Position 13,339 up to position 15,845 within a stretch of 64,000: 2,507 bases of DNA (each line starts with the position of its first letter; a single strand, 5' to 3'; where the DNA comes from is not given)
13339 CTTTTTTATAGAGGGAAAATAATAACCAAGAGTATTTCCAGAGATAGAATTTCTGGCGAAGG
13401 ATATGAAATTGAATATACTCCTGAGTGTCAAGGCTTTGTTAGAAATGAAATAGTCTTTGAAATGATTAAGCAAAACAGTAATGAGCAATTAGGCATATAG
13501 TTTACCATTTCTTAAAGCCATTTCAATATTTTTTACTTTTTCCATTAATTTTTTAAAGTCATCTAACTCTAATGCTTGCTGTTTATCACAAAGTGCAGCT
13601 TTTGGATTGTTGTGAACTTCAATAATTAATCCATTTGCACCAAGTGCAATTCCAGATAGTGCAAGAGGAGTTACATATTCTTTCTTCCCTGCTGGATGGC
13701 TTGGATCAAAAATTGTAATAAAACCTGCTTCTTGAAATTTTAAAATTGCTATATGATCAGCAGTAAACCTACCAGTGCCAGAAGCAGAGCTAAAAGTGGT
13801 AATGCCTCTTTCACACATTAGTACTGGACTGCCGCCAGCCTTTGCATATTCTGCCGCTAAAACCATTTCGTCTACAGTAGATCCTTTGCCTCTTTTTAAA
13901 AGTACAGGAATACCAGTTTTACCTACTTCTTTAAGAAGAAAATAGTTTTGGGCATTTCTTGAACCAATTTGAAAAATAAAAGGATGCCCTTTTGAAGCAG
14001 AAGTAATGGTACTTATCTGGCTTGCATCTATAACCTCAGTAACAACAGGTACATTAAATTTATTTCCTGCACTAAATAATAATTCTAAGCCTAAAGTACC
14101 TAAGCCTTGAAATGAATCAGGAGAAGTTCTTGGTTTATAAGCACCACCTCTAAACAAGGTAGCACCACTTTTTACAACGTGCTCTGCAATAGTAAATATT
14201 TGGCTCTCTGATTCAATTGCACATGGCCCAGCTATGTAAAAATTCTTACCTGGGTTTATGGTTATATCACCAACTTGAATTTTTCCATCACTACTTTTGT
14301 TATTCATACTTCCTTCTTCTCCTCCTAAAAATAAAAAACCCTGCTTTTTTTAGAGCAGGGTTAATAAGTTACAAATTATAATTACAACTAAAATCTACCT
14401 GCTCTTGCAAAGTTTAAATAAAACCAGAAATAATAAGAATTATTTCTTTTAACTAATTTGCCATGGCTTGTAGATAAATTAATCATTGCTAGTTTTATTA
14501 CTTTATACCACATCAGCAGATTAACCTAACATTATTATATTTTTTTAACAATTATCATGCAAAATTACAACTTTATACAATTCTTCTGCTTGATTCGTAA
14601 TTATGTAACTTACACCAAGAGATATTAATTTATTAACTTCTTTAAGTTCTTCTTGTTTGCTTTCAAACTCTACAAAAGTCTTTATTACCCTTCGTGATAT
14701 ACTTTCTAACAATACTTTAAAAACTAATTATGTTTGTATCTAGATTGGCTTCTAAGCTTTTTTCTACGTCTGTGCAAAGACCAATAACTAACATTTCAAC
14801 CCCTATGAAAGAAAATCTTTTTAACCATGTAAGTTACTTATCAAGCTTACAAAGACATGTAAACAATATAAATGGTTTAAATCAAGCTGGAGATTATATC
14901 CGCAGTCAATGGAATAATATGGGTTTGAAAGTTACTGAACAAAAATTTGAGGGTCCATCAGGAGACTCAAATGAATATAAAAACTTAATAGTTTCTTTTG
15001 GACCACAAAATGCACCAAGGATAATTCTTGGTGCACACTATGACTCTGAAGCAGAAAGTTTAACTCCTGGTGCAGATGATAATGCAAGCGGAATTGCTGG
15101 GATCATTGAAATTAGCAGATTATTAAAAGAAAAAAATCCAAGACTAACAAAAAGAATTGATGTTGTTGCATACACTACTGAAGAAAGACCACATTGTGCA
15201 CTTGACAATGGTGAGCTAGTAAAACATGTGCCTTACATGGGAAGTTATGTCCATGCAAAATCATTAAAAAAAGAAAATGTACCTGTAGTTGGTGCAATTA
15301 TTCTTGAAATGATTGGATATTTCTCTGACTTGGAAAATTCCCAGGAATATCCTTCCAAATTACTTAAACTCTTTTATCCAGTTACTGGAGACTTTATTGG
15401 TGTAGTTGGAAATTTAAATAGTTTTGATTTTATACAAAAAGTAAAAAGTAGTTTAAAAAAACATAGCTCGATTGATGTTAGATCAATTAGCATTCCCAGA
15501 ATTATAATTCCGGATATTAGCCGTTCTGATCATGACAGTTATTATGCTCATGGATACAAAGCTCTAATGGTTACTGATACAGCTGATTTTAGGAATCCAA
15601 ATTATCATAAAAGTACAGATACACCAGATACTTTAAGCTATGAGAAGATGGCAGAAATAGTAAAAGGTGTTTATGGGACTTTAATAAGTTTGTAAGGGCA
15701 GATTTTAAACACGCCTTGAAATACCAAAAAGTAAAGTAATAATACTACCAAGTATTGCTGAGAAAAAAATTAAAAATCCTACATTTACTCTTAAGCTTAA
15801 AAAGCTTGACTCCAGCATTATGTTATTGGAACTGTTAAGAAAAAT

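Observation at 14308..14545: Classic ribosome-mediated transcription attenuator with an aromatic-rich leader peptide upstream of the DAHP synthase gene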

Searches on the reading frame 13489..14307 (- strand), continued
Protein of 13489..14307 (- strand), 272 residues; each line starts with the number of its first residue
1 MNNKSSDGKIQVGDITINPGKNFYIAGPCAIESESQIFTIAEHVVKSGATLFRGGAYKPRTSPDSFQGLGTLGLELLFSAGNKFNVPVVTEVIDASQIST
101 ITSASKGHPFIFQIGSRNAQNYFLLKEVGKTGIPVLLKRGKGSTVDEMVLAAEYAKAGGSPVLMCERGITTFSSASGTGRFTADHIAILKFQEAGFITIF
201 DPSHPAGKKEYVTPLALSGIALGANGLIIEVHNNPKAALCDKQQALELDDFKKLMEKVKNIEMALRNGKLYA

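Call 26: find_encoding_contigs(protein=P0022, flank=1500, max_places=1)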
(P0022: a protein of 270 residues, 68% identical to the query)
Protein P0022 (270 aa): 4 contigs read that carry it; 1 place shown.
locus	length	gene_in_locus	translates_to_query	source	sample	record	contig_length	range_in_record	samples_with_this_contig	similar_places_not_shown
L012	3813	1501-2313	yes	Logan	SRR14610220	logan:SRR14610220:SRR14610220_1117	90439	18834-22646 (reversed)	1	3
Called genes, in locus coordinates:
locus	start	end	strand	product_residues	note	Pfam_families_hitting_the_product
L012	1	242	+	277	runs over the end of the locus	PF03009:GDPD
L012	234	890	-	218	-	-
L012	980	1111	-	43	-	-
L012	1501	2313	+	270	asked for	PF00793:DAHP_synth_1, PF03102:NeuB (faint)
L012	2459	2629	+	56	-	-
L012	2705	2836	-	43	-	-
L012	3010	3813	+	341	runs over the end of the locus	PF13557:Phenol_MetA_deg (weak)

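Call 27: find_encoding_contigs(protein=P0008, flank=1500, max_places=1)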
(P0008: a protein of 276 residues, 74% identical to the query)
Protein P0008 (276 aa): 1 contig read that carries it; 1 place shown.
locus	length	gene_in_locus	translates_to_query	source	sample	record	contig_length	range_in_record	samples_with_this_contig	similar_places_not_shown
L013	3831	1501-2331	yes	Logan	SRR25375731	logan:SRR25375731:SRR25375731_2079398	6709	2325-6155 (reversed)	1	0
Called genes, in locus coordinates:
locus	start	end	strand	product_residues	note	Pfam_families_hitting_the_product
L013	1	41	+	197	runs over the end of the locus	?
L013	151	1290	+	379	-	-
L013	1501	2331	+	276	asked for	PF00793:DAHP_synth_1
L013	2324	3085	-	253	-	-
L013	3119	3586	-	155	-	-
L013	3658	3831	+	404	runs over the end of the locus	PF11927:HODM_asu-like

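Call 49: find_encoding_contigs(protein=P0023, flank=1500, max_places=1)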
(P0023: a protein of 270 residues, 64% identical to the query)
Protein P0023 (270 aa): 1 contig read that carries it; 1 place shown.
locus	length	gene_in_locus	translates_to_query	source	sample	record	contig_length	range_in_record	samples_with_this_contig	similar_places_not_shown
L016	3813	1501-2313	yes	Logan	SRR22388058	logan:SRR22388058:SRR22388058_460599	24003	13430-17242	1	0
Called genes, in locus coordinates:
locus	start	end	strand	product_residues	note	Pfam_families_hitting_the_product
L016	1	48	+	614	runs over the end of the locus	PF23899:SU10_portal (faint)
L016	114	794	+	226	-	PF04474:DUF554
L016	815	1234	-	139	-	PF09391:DUF2000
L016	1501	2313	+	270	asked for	PF00793:DAHP_synth_1, PF03102:NeuB (faint)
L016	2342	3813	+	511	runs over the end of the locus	PF01266:DAO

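Call 50: find_encoding_contigs(protein=P0030, flank=1500, max_places=1)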
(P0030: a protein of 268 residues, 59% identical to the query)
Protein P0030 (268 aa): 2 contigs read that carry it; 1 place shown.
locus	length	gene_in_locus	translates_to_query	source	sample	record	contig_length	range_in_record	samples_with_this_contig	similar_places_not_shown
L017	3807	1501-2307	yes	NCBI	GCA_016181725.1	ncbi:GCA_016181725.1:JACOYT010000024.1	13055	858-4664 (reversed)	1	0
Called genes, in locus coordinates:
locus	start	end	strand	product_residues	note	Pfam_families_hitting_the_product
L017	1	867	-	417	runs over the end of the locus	PF00278:Orn_DAP_Arg_deC, PF02784:Orn_Arg_deC_N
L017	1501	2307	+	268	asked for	PF00793:DAHP_synth_1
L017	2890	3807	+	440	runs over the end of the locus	PF02624:YcaO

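Call 65: search_solved_structures(query=window:13489-14307:-, max_evalue=1e-20)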
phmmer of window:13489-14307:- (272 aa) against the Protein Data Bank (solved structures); distinct sequences matched with E-value up to 1e-20: 10.
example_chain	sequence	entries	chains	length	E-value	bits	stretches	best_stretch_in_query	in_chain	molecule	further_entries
4grs_A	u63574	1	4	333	3.6e-64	219.9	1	7-259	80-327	Phospho-2-dehydro-3-deoxyheptonate aldolase, 2-dehydro-3-deoxyphosphoheptonate aldolase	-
1vs1_A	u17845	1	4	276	5.3e-64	219.3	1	9-258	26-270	3-deoxy-7-phosphoheptulonate synthase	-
4c1l_A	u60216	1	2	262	5.7e-63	216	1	10-259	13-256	2-dehydro-3-deoxyphosphoheptonate aldolase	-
1zco_A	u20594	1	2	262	7.6e-63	215.5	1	10-259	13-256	2-dehydro-3-deoxyphosphoheptonate aldolase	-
4c1k_A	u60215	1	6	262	1.1e-62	215.1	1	10-259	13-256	2-DEHYDRO-3-DEOXYPHOSPHOHEPTONATE ALDOLASE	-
3pg8_A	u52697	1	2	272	1.6e-58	201.4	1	7-265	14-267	Phospho-2-dehydro-3-deoxyheptonate aldolase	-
1rzm_A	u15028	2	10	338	3.2e-58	200.4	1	7-265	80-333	Phospho-2-dehydro-3-deoxyheptonate aldolase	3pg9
1vr6_A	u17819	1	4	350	3.6e-58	200.2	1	7-265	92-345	Phospho-2-dehydro-3-deoxyheptonate aldolase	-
5j6f_A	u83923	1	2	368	4.6e-54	186.8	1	11-262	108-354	3-deoxy-D-arabino-heptulosonate 7-phosphate synthase, chorismate mutase-isozyme 3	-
3nvt_A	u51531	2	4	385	6.4e-50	173.2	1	2-255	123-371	3-deoxy-D-arabino-heptulosonate 7-phosphate synthase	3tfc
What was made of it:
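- On Unregulated (barrel-only) type I-beta DAHP synthase: It aligns end to end with the 262-aa 1ZCO and the 276-aa 1VS1, and with residues 80-333 of 1RZM and 108-354 of 5J6F (call 65).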

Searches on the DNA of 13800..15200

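Call 3: search_rna_families(source=window, start=13800, end=15200, threshold=evalue, max_evalue=10, show_alignments=3)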
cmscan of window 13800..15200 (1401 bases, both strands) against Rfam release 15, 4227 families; matches with E-value up to 10: 14.
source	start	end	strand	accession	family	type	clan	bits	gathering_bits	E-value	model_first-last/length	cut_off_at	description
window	15066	15086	+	RF01083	UPD-PK2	Cis-reg;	-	22.6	32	0.24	1-21/21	no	Pseudoknot of upstream pseudoknot domain (UPD) of the 3'UTR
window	14331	14373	-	RF02278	Betaproteobacteria_toxic_sRNA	Gene; sRNA;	-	21.9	50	0.12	1-64/64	no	Betaproteobacteria toxic small RNA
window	14331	14449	-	RF01859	Phe_leader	Cis-reg; leader;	-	21.8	55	0.84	1-125/125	no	Phenylalanine leader peptide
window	14329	14414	-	RF00515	PyrR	Cis-reg;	-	21.6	54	3.2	1-115/115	no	PyrR binding site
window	14995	15051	+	RF03999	mir-7883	Gene; miRNA;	-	19.6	50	1.4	1-57/57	no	mir-7883 microRNA precursor family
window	14716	14767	+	RF00580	SNORD91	Gene; snRNA; snoRNA; CD-box;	-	19.4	51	2.9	1-95/95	no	Small nucleolar RNA SNORD91 family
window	13927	13984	+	RF00187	SNORD102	Gene; snRNA; snoRNA; CD-box;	-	19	47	8.3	1-72/72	no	Small nucleolar RNA SNORD102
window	14663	14741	-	RF00526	snoMe28S-U3344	Gene; snRNA; snoRNA; CD-box;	-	18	50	7.5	1-83/83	no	Small nucleolar RNA Me28S-U3344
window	14298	14405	-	RF00265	SNORA69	Gene; snRNA; snoRNA; HACA-box;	-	17.4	47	5.1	1-132/132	no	Small nucleolar RNA SNORA69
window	14506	14568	+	RF01504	Afu_254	Gene; sRNA;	-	17.1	60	7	1-158/158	no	A. fumigatus sRNA Afu_254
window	14326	14412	-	RF00558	L20_leader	Cis-reg; leader;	-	16.2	58.7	4.4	1-127/127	no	Ribosomal protein L20 leader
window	14179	14222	-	RF01611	ceN108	Gene; snRNA; snoRNA; CD-box;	-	15.8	50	5.2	1-70/70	no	Caenorhabditis snoRNA ceN108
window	14328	14402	-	RF02076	STnc100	Gene; sRNA;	-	15.6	47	1.2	1-206/206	no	Gammaproteobacterial sRNA STnc100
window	14548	14598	-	RF04301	mir-200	Gene; miRNA;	-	15.4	86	7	13-64/76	no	mir-200 microRNA precursor family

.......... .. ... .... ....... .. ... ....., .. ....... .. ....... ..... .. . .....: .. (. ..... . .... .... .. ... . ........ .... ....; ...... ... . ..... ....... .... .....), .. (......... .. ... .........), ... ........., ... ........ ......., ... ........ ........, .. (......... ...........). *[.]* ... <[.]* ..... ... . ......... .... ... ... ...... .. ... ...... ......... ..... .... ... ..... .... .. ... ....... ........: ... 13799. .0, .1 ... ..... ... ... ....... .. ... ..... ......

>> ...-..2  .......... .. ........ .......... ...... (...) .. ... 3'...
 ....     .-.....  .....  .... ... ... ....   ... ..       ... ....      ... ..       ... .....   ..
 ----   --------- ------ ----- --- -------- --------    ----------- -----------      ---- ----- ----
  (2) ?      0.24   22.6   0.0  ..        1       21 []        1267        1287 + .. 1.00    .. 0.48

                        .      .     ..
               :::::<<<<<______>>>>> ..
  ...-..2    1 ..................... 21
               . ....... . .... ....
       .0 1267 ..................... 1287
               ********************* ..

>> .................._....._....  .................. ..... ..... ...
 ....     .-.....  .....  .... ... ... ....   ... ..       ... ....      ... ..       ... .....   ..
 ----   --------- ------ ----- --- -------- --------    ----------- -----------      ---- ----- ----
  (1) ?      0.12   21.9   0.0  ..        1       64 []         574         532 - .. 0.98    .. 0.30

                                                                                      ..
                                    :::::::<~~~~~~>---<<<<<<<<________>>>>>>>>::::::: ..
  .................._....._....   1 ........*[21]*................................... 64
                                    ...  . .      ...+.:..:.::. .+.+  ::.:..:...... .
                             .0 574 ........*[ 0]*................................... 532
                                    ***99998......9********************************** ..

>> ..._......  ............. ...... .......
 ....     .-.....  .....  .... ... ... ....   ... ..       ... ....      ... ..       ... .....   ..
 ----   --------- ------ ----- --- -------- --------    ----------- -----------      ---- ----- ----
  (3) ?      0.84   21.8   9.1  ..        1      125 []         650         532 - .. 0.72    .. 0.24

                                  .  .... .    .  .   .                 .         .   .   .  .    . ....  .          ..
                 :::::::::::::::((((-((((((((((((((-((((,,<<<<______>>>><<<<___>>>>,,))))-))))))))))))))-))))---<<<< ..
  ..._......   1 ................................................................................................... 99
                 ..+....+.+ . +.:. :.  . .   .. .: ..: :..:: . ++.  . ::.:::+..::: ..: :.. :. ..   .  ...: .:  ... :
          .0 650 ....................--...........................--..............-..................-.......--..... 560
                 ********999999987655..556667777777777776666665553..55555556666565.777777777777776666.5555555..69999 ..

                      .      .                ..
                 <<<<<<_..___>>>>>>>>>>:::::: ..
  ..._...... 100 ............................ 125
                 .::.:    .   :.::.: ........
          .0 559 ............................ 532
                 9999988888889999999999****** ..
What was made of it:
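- On Rfam Phe_leader (RF01859): The score is 21.8 bits, E 0.84 (call 3).
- Weak sub-threshold Rfam hits to PyrR and L20_leader cover the terminator region (call 3).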

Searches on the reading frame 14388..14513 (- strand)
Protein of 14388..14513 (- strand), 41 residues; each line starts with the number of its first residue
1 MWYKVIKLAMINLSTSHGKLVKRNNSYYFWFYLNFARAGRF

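Call 7: search_protein_families(library=pfam, proteins=[window:14388-14513:-], max_evalue=0.01)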
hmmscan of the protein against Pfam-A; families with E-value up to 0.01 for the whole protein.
window:14388-14513:- (41 aa): 0 families

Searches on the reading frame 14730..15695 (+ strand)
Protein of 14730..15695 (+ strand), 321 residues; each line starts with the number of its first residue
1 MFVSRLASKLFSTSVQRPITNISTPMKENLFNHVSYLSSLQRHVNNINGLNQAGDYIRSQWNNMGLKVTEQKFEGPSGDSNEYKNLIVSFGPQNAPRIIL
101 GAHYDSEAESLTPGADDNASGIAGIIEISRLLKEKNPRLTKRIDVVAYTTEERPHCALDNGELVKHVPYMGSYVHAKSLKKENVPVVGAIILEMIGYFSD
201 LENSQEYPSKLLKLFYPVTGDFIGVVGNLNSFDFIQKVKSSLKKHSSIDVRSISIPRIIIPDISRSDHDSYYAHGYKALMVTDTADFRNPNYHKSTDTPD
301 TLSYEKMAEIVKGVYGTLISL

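Call 7: search_protein_families(library=pfam, proteins=[window:14730-15695:+], max_evalue=0.01)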
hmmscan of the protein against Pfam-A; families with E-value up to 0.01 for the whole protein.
window:14730-15695:+ (321 aa): 2 families
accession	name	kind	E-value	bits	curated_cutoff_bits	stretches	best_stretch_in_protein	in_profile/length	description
PF04389.22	Peptidase_M28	-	2.9e-24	86.3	21.3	1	85-313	1-188/193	Peptidase family M28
PF01546.33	Peptidase_M20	-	0.0095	16.3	24.6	0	113-155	31-73/206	Peptidase family M20/M25/M40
